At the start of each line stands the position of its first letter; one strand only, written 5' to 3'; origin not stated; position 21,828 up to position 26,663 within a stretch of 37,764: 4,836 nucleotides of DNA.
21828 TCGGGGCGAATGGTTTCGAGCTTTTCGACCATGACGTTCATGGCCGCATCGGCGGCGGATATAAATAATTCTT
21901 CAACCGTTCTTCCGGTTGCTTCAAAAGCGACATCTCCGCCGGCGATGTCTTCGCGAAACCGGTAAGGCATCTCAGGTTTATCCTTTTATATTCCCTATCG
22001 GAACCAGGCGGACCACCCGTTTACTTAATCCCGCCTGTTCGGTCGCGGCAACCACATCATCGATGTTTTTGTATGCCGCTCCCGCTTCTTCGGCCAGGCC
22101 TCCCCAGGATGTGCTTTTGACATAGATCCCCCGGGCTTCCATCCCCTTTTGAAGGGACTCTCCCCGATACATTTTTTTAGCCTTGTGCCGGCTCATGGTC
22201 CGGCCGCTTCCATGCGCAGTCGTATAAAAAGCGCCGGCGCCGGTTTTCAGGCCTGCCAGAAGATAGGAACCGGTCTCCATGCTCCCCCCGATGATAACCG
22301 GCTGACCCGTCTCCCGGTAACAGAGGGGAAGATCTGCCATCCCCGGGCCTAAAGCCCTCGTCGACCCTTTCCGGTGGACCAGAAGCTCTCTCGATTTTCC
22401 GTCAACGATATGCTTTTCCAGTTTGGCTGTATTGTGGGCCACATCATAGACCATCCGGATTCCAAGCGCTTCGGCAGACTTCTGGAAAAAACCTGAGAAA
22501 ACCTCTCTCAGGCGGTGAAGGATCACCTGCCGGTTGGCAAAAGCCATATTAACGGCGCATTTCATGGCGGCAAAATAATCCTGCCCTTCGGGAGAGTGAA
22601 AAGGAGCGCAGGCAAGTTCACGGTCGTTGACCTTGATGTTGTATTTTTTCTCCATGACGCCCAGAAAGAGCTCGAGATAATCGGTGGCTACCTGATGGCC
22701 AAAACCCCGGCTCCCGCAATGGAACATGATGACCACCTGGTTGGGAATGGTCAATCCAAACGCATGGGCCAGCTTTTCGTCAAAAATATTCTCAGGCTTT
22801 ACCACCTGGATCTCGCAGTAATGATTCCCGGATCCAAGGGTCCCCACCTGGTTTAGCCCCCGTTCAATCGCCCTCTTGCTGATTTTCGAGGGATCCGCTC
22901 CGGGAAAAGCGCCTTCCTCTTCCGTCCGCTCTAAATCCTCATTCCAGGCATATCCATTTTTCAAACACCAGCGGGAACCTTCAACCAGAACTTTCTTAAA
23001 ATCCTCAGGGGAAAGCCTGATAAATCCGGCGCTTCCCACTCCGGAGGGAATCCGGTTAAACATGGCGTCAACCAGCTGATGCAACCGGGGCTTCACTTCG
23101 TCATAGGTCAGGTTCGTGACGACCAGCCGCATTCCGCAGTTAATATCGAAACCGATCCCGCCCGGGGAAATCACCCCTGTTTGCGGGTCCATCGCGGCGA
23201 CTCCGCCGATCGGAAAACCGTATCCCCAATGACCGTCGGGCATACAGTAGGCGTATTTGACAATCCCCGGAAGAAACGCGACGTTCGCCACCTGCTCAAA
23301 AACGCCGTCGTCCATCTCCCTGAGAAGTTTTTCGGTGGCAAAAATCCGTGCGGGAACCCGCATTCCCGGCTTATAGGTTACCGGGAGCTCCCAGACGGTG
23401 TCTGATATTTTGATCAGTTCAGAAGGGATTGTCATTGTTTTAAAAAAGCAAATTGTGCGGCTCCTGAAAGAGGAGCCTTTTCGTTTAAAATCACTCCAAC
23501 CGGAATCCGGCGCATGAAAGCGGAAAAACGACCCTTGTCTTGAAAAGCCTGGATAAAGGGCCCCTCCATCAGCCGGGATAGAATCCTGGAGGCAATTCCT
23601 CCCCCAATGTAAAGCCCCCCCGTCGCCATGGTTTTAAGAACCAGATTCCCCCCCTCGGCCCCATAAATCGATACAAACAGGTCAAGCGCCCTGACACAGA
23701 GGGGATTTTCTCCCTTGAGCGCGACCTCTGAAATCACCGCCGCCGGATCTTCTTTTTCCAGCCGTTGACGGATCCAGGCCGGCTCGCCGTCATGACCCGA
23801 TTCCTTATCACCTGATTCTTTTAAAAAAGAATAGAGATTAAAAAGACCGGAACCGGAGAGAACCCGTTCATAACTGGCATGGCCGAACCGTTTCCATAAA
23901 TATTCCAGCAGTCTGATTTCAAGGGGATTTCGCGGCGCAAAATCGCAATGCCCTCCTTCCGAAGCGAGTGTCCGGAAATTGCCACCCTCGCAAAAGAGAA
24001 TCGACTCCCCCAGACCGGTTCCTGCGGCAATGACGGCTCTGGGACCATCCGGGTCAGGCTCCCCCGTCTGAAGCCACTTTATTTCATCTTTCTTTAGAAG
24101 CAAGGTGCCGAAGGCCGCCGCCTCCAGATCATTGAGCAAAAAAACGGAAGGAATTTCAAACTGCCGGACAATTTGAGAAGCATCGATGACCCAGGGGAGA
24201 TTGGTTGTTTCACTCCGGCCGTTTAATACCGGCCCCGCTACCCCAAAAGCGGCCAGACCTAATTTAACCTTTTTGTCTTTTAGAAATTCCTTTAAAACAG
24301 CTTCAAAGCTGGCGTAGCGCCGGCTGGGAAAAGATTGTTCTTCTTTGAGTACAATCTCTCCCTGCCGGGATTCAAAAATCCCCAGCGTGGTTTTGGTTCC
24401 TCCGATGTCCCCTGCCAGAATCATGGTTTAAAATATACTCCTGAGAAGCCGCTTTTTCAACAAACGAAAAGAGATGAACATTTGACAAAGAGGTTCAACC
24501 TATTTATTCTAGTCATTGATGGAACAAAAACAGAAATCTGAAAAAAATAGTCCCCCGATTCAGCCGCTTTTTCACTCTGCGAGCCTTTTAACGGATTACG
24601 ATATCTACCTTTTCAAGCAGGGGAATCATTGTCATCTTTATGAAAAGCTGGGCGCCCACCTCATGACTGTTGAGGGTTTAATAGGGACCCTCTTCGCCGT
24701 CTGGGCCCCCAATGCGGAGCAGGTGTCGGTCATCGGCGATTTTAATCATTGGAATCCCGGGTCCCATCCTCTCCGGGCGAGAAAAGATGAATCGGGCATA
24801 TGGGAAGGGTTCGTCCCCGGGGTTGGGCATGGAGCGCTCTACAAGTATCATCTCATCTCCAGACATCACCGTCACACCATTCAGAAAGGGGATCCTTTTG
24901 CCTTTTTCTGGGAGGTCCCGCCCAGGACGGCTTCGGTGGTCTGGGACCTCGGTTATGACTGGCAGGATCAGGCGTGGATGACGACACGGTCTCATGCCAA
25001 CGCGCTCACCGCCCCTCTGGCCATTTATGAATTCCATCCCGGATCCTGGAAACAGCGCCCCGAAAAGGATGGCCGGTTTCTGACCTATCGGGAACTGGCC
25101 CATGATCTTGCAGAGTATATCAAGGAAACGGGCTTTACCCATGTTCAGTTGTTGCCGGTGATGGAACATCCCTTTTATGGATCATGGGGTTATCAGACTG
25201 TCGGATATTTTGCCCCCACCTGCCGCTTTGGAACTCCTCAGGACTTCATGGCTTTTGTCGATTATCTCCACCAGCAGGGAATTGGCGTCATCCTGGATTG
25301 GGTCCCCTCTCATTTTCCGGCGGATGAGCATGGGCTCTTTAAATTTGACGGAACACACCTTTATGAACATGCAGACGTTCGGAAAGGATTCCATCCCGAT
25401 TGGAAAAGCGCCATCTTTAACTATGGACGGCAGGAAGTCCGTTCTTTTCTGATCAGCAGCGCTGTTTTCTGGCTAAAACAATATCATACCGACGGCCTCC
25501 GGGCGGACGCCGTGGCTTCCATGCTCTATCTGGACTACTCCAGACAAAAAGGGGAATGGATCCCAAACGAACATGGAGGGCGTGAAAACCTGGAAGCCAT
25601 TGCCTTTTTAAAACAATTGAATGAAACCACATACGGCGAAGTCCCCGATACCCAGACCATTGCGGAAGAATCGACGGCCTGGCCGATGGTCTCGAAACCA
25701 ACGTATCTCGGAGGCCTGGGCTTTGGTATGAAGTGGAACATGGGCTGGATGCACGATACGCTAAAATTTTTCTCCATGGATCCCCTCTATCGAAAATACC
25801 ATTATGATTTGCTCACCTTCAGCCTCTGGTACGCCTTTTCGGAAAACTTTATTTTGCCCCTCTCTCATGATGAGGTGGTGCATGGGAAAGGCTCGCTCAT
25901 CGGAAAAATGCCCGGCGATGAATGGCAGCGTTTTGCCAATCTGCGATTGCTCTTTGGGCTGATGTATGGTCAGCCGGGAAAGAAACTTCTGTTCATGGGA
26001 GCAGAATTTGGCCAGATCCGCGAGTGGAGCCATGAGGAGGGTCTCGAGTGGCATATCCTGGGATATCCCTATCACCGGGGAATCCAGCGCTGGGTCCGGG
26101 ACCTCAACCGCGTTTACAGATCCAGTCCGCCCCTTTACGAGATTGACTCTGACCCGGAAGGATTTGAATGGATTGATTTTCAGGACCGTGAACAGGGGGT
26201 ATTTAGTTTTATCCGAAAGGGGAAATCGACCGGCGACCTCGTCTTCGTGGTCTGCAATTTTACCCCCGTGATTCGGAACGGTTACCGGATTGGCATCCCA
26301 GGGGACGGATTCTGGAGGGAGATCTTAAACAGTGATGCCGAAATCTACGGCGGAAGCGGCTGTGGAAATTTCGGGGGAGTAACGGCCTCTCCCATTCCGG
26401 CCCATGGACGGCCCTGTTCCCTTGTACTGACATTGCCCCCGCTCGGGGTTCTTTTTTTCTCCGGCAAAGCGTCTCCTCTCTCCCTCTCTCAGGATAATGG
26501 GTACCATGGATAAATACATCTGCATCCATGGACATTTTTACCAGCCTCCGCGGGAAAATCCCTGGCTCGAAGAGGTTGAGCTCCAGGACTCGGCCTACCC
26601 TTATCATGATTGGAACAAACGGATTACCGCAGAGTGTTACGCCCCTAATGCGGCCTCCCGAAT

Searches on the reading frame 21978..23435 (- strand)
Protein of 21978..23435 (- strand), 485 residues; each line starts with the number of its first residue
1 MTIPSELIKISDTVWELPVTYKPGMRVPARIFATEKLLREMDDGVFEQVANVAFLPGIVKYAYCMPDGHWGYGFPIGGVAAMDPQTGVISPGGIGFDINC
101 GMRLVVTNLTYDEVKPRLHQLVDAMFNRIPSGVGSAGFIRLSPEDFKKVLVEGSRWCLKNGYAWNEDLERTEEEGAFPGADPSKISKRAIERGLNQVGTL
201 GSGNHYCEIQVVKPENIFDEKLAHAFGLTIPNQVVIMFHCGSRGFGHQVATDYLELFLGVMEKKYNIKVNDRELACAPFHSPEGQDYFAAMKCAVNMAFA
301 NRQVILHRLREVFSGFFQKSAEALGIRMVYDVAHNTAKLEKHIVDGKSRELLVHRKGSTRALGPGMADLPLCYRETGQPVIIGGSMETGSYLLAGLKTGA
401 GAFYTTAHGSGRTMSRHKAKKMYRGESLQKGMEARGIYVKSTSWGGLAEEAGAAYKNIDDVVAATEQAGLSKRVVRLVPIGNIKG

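Call 13: search_protein_families(library=pfam, proteins=[window:21978-23435:-], max_evalue=0.001)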
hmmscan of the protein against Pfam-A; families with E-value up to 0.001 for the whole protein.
window:21978-23435:- (485 aa): 1 family
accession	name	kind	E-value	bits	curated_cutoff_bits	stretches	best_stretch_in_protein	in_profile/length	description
PF01139.22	RtcB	-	9.8e-168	559.2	27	1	48-485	1-426/426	tRNA-splicing ligase RtcB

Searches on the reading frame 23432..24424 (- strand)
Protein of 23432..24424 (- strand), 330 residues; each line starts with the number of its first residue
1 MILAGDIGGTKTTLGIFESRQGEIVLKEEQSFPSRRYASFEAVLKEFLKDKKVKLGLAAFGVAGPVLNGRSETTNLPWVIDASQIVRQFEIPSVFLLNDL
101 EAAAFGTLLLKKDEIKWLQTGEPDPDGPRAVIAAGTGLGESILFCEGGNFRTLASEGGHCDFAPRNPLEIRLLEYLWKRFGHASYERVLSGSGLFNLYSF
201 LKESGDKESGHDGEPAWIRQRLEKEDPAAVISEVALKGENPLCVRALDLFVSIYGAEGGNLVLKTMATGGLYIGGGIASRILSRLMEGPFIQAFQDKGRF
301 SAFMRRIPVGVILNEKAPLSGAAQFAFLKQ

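Call 13: search_protein_families(library=pfam, proteins=[window:23432-24424:-], max_evalue=0.001)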
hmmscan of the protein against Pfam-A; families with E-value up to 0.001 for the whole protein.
window:23432-24424:- (330 aa): 1 family
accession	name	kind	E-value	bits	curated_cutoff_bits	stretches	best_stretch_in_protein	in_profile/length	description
PF02685.22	Glucokinase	-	3.2e-102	342.2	22.1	1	3-326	1-311/314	Glucokinase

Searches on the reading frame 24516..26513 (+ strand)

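Call 13: search_protein_families(library=pfam, proteins=[window:24516-26513:+], max_evalue=0.001)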
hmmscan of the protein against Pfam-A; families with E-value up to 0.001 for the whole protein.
window:24516-26513:+ (665 aa): 3 families
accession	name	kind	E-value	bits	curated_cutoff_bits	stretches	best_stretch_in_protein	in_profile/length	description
PF02806.24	Alpha-amylase_C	-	1.7e-25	89.6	21.2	1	552-649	1-93/95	Alpha amylase, C-terminal all-beta domain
PF02922.24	CBM_48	-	6.5e-20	71.7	22.4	1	44-129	1-83/83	Carbohydrate-binding module 48 (Isoamylase N-terminal domain)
PF00128.31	Alpha-amylase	-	2.6e-15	57.1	22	1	200-276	26-100/446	Alpha amylase, catalytic domain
